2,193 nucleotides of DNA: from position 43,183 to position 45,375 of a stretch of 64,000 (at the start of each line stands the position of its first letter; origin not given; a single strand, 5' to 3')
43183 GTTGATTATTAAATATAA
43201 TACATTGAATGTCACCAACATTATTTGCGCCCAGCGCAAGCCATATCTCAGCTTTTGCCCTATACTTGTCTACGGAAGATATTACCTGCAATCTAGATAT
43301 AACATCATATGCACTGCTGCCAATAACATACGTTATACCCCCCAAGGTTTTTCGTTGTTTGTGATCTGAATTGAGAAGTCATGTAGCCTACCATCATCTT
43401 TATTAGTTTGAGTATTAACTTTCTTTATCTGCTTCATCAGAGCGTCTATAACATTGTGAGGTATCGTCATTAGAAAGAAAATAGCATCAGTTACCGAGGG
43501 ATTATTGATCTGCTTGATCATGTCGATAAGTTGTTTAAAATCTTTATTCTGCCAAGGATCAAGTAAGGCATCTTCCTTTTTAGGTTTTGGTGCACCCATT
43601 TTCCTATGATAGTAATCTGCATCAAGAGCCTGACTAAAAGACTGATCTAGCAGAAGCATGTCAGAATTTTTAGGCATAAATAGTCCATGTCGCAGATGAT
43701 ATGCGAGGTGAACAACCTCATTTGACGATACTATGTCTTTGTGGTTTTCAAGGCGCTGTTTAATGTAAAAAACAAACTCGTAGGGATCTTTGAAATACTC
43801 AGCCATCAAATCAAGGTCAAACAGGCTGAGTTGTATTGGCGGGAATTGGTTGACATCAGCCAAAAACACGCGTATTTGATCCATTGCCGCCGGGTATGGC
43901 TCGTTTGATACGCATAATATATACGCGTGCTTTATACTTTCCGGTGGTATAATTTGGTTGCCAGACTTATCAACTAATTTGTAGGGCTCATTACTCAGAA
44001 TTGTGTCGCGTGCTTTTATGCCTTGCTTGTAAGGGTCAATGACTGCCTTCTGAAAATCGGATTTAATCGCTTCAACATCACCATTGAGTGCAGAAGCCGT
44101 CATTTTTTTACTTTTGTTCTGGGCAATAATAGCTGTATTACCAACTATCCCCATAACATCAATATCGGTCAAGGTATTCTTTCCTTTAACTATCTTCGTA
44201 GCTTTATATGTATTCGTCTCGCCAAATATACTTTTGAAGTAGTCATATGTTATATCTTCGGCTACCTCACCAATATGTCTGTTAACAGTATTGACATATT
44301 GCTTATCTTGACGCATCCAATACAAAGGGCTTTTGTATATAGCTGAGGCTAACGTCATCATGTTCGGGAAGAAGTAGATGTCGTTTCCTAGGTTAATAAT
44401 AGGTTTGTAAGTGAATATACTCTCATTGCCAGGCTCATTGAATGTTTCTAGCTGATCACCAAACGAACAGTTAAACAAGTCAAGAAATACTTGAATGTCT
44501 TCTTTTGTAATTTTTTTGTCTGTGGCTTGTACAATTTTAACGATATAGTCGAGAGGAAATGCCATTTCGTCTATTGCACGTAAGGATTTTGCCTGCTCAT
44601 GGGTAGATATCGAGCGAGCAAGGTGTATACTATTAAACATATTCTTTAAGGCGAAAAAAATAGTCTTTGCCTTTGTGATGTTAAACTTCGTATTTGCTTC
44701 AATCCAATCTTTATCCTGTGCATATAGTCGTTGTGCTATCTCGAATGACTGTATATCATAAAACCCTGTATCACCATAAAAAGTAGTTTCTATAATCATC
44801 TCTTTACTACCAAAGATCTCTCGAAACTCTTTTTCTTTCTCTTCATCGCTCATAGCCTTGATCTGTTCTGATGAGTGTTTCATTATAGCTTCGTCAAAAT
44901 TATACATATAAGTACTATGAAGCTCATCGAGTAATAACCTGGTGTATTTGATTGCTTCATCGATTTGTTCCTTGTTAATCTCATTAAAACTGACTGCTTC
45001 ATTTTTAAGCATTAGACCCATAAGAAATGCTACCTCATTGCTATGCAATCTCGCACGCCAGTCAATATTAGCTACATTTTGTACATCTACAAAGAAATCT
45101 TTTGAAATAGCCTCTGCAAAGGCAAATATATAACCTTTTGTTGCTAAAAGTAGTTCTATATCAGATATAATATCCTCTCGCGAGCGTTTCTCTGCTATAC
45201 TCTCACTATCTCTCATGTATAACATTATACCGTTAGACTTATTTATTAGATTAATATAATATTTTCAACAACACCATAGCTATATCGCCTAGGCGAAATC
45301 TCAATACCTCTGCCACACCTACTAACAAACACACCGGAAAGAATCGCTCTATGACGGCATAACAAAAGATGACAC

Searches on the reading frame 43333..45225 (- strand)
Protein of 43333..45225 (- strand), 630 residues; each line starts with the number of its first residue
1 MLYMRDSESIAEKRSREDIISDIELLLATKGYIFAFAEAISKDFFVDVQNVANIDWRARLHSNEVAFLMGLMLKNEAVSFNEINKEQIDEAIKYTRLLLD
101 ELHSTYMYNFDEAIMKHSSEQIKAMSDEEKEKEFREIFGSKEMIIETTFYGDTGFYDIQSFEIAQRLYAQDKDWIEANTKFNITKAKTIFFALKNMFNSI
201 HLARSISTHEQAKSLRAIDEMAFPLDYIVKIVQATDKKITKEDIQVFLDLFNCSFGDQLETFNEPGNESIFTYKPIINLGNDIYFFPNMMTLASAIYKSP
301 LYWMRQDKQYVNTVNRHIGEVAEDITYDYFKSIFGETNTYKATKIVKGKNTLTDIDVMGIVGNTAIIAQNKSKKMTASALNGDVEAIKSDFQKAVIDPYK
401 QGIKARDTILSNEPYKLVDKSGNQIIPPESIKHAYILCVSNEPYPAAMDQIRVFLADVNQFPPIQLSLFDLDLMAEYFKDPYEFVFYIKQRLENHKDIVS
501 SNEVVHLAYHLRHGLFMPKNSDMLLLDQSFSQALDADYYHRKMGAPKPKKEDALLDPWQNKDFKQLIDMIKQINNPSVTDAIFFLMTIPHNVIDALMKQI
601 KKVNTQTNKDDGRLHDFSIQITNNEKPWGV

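Call 10: search_protein_families(library=pfam, proteins=[window:43333-45225:-], max_evalue=0.01)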
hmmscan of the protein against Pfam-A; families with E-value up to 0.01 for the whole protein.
window:43333-45225:- (630 aa): 0 families

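Call 11: search_protein_families(library=padloc, proteins=[window:43333-45225:-], max_evalue=0.01)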
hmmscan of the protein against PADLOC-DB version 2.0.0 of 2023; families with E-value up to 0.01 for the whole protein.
window:43333-45225:- (630 aa): 0 families

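Call 15: find_homologous_proteins(query=window:43333-45225:-)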
Query window:43333-45225:- (630 aa): 56 proteins with E <= 0.001 among 8000 candidates.
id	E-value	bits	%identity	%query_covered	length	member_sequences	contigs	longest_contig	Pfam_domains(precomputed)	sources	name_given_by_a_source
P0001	0.0e+0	1408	100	100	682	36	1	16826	-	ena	-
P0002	0.0e+0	1258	87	100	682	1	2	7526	-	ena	-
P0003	0.0e+0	1257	87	100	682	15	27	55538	-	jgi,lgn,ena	-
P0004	0.0e+0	1250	87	100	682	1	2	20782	-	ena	-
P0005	0.0e+0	1249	87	100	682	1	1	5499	-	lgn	-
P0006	0.0e+0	1245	87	99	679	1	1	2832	-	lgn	-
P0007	0.0e+0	1233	86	100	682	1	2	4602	-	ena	-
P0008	0.0e+0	1231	86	100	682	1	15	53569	-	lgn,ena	-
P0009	0.0e+0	1224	86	99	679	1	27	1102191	-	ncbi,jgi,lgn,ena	-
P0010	0.0e+0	1221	85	99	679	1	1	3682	-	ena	-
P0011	0.0e+0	1185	82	99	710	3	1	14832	-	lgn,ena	-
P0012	0.0e+0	1160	80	99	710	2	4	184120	-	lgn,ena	-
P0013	0.0e+0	1148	79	99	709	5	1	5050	-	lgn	-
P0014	0.0e+0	1145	78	99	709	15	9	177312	-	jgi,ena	jgi:secA-related protein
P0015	0.0e+0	1144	79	98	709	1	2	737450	-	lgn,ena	-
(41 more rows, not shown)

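Call 20: find_related_loci(query=A2, collection=genome_contigs, flank=4000)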
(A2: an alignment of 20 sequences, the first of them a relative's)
Query A2 (682 aa) in genome_contigs; peptide patterns used: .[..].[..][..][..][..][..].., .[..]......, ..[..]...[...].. (x = any residue, [..] = any of these).
226 stretches matched a pattern; 31 encode a relative of the query (tblastn E <= 1e-3); 31 distinct loci.
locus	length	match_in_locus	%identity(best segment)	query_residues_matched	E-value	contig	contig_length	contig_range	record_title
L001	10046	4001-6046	86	1-682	0e+0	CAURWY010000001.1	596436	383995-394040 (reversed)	MAG TPA_asm: uncultured Candidatus Saccharibacteria bacterium isolate ERR9969177_bin.27_MetaWRAP_v1.3_MAG genome assembl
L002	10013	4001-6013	77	12-682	0e+0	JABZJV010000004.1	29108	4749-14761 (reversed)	MAG: Candidatus Nanosynbacter sp. isolate JCVI_32_bin.12 NODE_738_length_29108_cov_253.517330, whole genome shotgun sequ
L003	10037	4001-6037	75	4-682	0e+0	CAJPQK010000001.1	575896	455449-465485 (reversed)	Candidatus Saccharibacteria bacterium isolate SRR9217428-mag-bin.30 genome assembly, contig: SRR9217428-mag-bin.30_1, wh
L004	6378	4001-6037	74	4-682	0e+0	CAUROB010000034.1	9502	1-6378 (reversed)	MAG TPA_asm: uncultured Candidatus Saccharibacteria bacterium isolate ERR9968880_bin.22_MetaWRAP_v1.3_MAG genome assembl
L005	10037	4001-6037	74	4-682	0e+0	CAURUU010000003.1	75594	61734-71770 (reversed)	MAG TPA_asm: uncultured Candidatus Saccharibacteria bacterium isolate ERR9969226_bin.1_MetaWRAP_v1.3_MAG genome assembly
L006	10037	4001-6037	74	4-682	0e+0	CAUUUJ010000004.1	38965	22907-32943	MAG TPA_asm: uncultured Candidatus Saccharibacteria bacterium isolate SRR23388455_bin.18_MetaWRAP_v1.3_MAG genome assemb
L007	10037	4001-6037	74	4-682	0e+0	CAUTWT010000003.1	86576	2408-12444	MAG TPA_asm: uncultured Candidatus Saccharibacteria bacterium isolate ERR10228871_bin.10_MetaWRAP_v1.3_MAG genome assemb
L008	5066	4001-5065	76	4-358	0e+0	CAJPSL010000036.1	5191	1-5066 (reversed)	Candidatus Saccharibacteria bacterium isolate SRR9217463-mag-bin.4 genome assembly, contig: SRR9217463-mag-bin.4_1830, w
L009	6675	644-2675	70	4-682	0e+0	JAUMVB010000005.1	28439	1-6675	MAG: bacterium isolate S12M_Sa_9 NODE_352_length_28439_cov_21.285125, whole genome shotgun sequence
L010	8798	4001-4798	73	35-300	2e-130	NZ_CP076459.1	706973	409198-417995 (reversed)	Candidatus Minimicrobia vallesae isolate IHU2 chromosome, complete genome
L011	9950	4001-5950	34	8-666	1e-128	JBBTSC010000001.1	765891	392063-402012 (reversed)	MAG: Patescibacteria group bacterium isolate H51-bin031_1 H51_bin031_1_000000000001, whole genome shotgun sequence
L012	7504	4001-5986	35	14-682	7e-126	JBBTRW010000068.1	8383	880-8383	MAG: Patescibacteria group bacterium isolate H51-bin111_1 H51_bin111_1_000000000068, whole genome shotgun sequence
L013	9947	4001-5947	36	9-666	1e-131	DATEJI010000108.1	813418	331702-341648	MAG TPA_asm: Candidatus Saccharimonadales bacterium isolate SMAG_U8860 k141_530119, whole genome shotgun sequence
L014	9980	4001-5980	32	11-682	1e-109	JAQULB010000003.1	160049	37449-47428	MAG: Candidatus Paceibacterota bacterium isolate STD1_120 NODE_168_length_160049_cov_5.759295_Sandtown_D1, whole genome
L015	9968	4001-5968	30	15-682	2e-101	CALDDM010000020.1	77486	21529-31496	MAG: Candidatus Pacebacteria bacterium isolate L2_Bin_Bin_41_1 genome assembly, contig: c_000003754125, whole genome sho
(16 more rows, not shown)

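Call 31: find_encoding_contigs(protein=P0003, flank=3000, max_places=10)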
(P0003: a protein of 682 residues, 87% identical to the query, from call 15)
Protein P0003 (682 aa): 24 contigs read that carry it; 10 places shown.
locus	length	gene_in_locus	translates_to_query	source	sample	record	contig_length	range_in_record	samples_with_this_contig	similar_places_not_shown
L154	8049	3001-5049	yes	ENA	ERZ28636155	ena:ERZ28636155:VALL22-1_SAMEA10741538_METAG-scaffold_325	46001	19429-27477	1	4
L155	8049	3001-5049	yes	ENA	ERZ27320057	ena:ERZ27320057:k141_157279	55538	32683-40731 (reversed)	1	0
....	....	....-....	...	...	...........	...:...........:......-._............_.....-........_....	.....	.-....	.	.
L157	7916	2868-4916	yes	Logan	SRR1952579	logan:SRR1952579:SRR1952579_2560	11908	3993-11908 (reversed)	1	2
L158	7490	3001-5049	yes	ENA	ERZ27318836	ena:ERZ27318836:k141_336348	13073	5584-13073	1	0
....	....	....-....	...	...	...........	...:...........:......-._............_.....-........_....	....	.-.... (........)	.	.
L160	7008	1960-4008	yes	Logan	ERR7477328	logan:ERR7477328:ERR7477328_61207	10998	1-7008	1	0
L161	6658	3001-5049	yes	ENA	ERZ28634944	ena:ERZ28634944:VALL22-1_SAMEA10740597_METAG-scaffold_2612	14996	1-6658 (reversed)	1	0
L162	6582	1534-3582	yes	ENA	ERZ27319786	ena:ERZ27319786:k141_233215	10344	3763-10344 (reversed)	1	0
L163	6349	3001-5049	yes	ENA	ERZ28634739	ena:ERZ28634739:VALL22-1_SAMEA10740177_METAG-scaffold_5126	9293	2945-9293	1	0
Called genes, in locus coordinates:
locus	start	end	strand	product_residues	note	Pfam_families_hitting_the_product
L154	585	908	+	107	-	PF07205:DUF1413 (faint)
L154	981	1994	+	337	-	PF10543:ORF6N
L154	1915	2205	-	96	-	-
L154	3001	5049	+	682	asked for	-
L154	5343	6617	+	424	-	PF12704:MacB_PCD, PF02687:FtsX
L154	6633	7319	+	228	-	PF02463:SMC_N (faint), PF13555:AAA_29 (faint), PF00005:ABC_tran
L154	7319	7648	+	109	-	PF03551:PadR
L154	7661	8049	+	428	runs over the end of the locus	PF04024:PspC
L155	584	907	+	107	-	PF07205:DUF1413 (faint)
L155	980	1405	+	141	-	PF10543:ORF6N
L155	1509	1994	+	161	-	-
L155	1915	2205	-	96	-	-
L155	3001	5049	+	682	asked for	-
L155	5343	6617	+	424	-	PF12704:MacB_PCD, PF02687:FtsX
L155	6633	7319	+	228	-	PF02463:SMC_N (faint), PF13555:AAA_29 (faint), PF00005:ABC_tran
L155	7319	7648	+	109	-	PF03551:PadR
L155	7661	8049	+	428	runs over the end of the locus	PF04024:PspC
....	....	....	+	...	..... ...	-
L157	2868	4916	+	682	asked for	-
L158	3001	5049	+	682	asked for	-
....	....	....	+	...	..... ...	-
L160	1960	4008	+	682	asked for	-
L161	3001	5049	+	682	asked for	-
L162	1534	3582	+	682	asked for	-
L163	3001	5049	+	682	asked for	-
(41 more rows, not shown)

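Call 33: find_encoding_contigs(protein=P0012, flank=3000, max_places=4)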
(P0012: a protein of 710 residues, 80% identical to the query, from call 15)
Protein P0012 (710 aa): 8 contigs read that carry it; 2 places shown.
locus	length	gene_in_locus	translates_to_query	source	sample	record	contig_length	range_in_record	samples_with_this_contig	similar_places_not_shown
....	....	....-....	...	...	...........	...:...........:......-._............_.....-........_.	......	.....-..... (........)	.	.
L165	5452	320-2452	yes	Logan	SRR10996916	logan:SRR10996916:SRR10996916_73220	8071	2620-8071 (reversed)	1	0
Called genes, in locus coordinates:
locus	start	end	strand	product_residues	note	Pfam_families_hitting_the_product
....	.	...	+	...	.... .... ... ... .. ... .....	-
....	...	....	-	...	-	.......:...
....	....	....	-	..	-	-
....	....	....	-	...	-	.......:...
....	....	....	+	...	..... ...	-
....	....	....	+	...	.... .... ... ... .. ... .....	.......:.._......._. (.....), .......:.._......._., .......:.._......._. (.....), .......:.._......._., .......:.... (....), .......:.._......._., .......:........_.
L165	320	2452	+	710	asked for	-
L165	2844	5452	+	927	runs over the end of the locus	PF08823:PG_binding_2 (faint), PF01471:PG_binding_1, PF09374:PG_binding_3 (faint), PF01471:PG_binding_1, PF07691:PA14 (weak), PF01471:PG_binding_1, PF00404:Dockerin_1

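Call 34: find_encoding_contigs(protein=P0009, flank=3000, max_places=4)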
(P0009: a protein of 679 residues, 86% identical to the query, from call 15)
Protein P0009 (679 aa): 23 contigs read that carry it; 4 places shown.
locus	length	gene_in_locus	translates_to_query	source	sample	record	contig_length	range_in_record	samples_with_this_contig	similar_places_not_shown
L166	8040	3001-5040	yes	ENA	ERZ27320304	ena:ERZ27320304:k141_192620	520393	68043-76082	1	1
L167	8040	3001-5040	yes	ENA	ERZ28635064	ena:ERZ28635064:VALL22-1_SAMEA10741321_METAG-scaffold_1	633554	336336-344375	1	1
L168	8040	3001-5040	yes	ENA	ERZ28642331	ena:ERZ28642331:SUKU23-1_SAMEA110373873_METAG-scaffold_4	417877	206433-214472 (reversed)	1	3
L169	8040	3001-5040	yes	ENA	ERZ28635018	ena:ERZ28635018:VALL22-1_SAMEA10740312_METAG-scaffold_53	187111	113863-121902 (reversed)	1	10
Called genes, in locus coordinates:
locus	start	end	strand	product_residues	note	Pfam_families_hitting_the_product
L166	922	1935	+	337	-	PF10543:ORF6N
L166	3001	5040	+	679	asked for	-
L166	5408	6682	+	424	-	PF12704:MacB_PCD, PF02687:FtsX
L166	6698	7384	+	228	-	PF02463:SMC_N (faint), PF13555:AAA_29 (faint), PF00005:ABC_tran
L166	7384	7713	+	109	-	PF03551:PadR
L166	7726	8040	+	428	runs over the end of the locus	PF04024:PspC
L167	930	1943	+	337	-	PF10543:ORF6N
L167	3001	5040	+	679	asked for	-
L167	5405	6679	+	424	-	PF12704:MacB_PCD, PF02687:FtsX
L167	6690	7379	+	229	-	PF02463:SMC_N (faint), PF13555:AAA_29 (weak), PF00005:ABC_tran, PF13304:AAA_21 (faint)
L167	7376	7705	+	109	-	PF03551:PadR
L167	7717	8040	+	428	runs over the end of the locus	PF04024:PspC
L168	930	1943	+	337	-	PF10543:ORF6N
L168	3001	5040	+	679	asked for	-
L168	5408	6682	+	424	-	PF12704:MacB_PCD, PF02687:FtsX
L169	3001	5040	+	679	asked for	-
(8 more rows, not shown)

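Call 35: find_encoding_contigs(protein=P0011, flank=3000, max_places=3)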
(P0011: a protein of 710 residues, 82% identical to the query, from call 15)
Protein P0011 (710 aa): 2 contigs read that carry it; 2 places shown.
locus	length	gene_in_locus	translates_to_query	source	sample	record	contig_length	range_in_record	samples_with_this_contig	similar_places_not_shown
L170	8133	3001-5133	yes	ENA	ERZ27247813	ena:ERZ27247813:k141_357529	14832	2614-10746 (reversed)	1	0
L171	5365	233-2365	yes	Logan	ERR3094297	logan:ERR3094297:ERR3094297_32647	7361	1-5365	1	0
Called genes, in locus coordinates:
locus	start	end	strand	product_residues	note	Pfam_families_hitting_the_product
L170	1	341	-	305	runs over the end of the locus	-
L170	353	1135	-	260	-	PF00121:TIM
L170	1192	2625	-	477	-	PF00224:PK, PF02887:PK_C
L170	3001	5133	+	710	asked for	-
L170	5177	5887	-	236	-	-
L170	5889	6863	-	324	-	-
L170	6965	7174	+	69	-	-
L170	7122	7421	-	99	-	-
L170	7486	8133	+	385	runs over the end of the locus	-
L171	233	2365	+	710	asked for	-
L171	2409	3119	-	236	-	-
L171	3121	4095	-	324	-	-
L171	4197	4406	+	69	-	-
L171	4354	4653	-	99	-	-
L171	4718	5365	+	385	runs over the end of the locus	-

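Call 47: search_solved_structures(query=A2, max_evalue=1)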
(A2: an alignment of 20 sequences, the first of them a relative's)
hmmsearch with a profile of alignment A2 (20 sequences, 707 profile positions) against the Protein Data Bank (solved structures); distinct sequences matched with E-value up to 1: 0.

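Call 48: search_protein_families(library=pfam, alignment_id=A2, max_evalue=0.1)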
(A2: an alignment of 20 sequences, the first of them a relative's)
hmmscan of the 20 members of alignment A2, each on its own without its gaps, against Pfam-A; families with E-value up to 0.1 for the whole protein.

A. member 1, P0001 (682 aa): 0 families

B. families by the number of members that match (of 20 scanned): 8 families
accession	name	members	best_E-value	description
PF08378.17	NERD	4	2.3e-08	Nuclease-related domain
PF02810.21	SEC-C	2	3.6e-08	SEC-C motif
PF05082.18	Rop-like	2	0.052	Rop-like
PF13925.11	Katanin_con80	1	0.023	con80 domain of Katanin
PF01320.23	Colicin_Pyocin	1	0.034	Colicin immunity protein / pyocin immunity protein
PF00104.35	Hormone_recep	1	0.049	Ligand-binding domain of nuclear hormone receptor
PF09002.17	Card1_endonuc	1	0.071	Card1-like, endonuclease domain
PF00772.26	DnaB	1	0.085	DnaB-like helicase N terminal domain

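Call 54: predict_structure(alignment_id=A2)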
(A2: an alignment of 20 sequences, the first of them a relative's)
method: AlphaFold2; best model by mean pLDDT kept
length: 682 residues; sequences in the alignment: 20
mean_pLDDT: 85.5   pTM: 0.86
mean pLDDT of the five models: 85.5, 85.4, 83.4, 81.4, 76.7
residues with pLDDT >= 90: 349; 70-90: 256; 50-70: 63; < 50: 14
segments of 3 or more residues with pLDDT < 50: 1-10
pLDDT, mean of each block of 10 residues (from residue 1): 34 83 94 94 73 71 91 90 92 94 71 57 72 69 74 82 91 94 95 89 70 73 96 96 97 95 87 93 92 92 90 90 95 94 89 93 94 70 75 86 92 88 83 92 69 65 87 93 95 82 87 83 79 86 82 80 93 89 91 92 93 92 84 94 93 91 93 89 80
secondary structure, 60 per line:
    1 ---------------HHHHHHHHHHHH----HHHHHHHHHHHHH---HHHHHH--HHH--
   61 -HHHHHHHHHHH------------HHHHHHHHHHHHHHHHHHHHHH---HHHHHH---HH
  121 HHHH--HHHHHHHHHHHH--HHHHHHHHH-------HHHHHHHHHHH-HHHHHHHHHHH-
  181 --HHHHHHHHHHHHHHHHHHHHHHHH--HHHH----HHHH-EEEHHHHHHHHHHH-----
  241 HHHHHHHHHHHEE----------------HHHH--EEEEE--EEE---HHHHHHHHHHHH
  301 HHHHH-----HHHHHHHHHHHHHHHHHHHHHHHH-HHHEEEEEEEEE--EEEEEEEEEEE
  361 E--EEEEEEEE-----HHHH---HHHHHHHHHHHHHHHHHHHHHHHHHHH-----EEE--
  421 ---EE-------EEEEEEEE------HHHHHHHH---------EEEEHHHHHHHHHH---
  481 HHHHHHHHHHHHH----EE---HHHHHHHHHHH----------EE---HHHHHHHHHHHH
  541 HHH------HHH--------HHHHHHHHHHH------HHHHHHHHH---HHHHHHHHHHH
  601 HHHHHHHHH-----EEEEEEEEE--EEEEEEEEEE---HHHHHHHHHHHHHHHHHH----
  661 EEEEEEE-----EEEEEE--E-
elements in order: H16-27 H32-44 H48-53 H62-72 H85-106 H110-115 H119-124 H127-138 H141-149 H157-167 H169-179 H183-206 H209-212 H217-220 E222-224 H225-235 H241-251 H270-273 E276-280 E283-285 H289-305 H311-334 E339-347 E350-361 E364-371 H377-380 H384-410 E416-418 E433-440 H447-454 E464-467 H468-477 H481-493 H503-513 H529-543 H561-571 H578-586 H590-609 E615-623 E626-635 H639-656 E661-667 E673-678

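Call 56: fold_search(model_id=the predicted structure, library=pdb)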
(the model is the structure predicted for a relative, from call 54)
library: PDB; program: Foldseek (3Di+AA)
matches with E <= 10: 213; with E <= 0.001: 1
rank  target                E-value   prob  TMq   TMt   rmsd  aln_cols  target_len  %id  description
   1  9wuf                  1.3e-04  1.00  0.35  0.22  17.4       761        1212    9  Cryo-EM structure of Upx (released 2026-02-11)
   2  8q3z_A                7.1e-03  0.98  0.17  0.24  17.0       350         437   12  Crystal structure of cA4-bound Can2 from Thermoanaerobacter brockii (released 2023-11-22)
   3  8q3y_A                1.5e-02  0.77  0.17  0.25  26.4       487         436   11  Crystal structure of apo Can2 from Thermoanaerobacter brockii (released 2023-11-22)
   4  1xmx                  3.3e-02  0.94  0.14  0.24  14.9       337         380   13  Crystal structure of protein VC1899 from Vibrio cholerae (released 2004-11-16)
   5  8q41_B                3.3e-02  0.89  0.16  0.24  16.0       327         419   12  Crystal structure of Can2 (E341A) bound to cA4 and TTTAAA ssDNA (released 2023-11-22)
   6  8q44_B                3.9e-02  0.90  0.17  0.24  16.4       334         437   12  Crystal structure of cA4-bound Can2 (E364R) in complex with oligo-T DNA (released 2023-11-22)
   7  8q42_B                6.3e-02  0.84  0.16  0.23  16.6       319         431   13  Crystal structure of cA4-bound Can2 (E341A) in complex with oligo-A DNA (released 2023-11-22)
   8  8q44_A                8.3e-02  0.63  0.16  0.23  17.3       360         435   12  Crystal structure of cA4-bound Can2 (E364R) in complex with oligo-T DNA (released 2023-11-22)
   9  6bpl_A                1.0e-01  0.06  0.09  0.10  28.5       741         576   10  E. coli MsbA in complex with LPS and inhibitor G907 (released 2018-05-02)
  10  8q43_A                1.2e-01  0.69  0.16  0.24  16.4       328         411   12  Crystal structure of cA4-bound Can2 (E341A) in complex with oligo-C DNA (released 2023-11-22)
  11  9iqg_B                1.3e-01  0.08  0.09  0.09  30.2       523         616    9  Cryo-EM structure of MsRv1273c/72c from Mycobacterium smegmatis in the ATP|ADP+Vi-bound Occ (Vi) state (released 2025-05-14)
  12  8q43_B                1.4e-01  0.66  0.16  0.24  16.8       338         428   12  Crystal structure of cA4-bound Can2 (E341A) in complex with oligo-C DNA (released 2023-11-22)
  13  8q41_A                1.4e-01  0.60  0.16  0.23  16.8       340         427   12  Crystal structure of Can2 (E341A) bound to cA4 and TTTAAA ssDNA (released 2023-11-22)
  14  8q42_A                1.4e-01  0.57  0.16  0.23  16.7       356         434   12  Crystal structure of cA4-bound Can2 (E341A) in complex with oligo-A DNA (released 2023-11-22)
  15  9kwi_B                3.7e-01  0.06  0.08  0.09  29.8       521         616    9  Cryo-EM structure of MsRv1273c/72c(E553Q) mutant from Mycobacterium smegmatis in the ATP-bound Occ state (released 2025-05-14)
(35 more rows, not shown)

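Call 59: find_encoding_contigs(protein=P0001, flank=3000, max_places=3)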
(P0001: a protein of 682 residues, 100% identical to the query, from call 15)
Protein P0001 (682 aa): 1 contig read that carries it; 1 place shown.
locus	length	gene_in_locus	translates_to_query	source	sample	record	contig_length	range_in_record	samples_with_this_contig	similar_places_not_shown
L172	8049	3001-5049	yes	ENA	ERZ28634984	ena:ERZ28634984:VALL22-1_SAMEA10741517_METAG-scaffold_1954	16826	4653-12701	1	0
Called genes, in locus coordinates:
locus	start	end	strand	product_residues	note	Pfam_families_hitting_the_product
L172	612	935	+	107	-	PF07205:DUF1413 (faint)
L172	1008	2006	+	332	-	PF10543:ORF6N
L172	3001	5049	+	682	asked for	-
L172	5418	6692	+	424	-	-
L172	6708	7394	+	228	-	PF02463:SMC_N (faint), PF13555:AAA_29 (faint), PF00005:ABC_tran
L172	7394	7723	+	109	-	PF03551:PadR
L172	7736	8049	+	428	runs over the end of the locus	PF04024:PspC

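Call 79: search_protein_families(library=ncbifam, proteins=[P0001], max_evalue=0.01)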
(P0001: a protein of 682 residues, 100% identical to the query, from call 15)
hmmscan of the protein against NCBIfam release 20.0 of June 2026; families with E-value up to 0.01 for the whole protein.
P0001 (682 aa): 0 families

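Call 80: find_encoding_contigs(protein=P0010, flank=3000, max_places=3)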
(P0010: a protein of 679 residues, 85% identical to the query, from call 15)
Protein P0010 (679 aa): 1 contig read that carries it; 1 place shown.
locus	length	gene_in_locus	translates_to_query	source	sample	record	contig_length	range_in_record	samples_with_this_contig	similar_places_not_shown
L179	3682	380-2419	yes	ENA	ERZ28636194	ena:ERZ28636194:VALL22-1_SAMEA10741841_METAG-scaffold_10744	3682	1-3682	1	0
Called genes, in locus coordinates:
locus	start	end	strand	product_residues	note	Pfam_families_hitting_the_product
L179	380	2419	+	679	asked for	-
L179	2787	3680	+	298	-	?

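Call 81: find_encoding_contigs(protein=P0008, flank=3000, max_places=4)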
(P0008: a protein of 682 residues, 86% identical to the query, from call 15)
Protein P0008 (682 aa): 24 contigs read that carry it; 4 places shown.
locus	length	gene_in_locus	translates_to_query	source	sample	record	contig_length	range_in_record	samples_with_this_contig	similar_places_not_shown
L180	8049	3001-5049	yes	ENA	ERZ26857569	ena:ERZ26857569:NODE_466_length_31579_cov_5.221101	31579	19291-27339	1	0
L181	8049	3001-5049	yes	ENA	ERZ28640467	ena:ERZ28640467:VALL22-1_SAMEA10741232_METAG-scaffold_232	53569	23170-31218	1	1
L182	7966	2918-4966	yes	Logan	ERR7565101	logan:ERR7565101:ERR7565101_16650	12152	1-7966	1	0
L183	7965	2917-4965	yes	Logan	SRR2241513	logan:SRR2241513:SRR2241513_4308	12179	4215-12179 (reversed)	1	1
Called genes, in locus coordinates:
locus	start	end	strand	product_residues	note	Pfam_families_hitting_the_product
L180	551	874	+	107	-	PF07205:DUF1413 (faint)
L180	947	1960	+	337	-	PF10543:ORF6N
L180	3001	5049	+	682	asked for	-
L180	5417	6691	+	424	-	PF12704:MacB_PCD, PF02687:FtsX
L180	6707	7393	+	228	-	PF02463:SMC_N (faint), PF13555:AAA_29 (faint), PF00005:ABC_tran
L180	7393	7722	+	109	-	PF03551:PadR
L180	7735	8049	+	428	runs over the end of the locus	PF04024:PspC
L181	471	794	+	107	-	PF07205:DUF1413 (faint)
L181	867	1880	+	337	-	PF10543:ORF6N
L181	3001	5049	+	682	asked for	-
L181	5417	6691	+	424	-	PF12704:MacB_PCD, PF02687:FtsX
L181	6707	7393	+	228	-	PF02463:SMC_N (faint), PF13555:AAA_29 (faint), PF00005:ABC_tran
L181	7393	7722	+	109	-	PF03551:PadR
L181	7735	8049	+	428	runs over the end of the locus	PF04024:PspC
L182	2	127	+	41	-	?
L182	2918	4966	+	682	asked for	-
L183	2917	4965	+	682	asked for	-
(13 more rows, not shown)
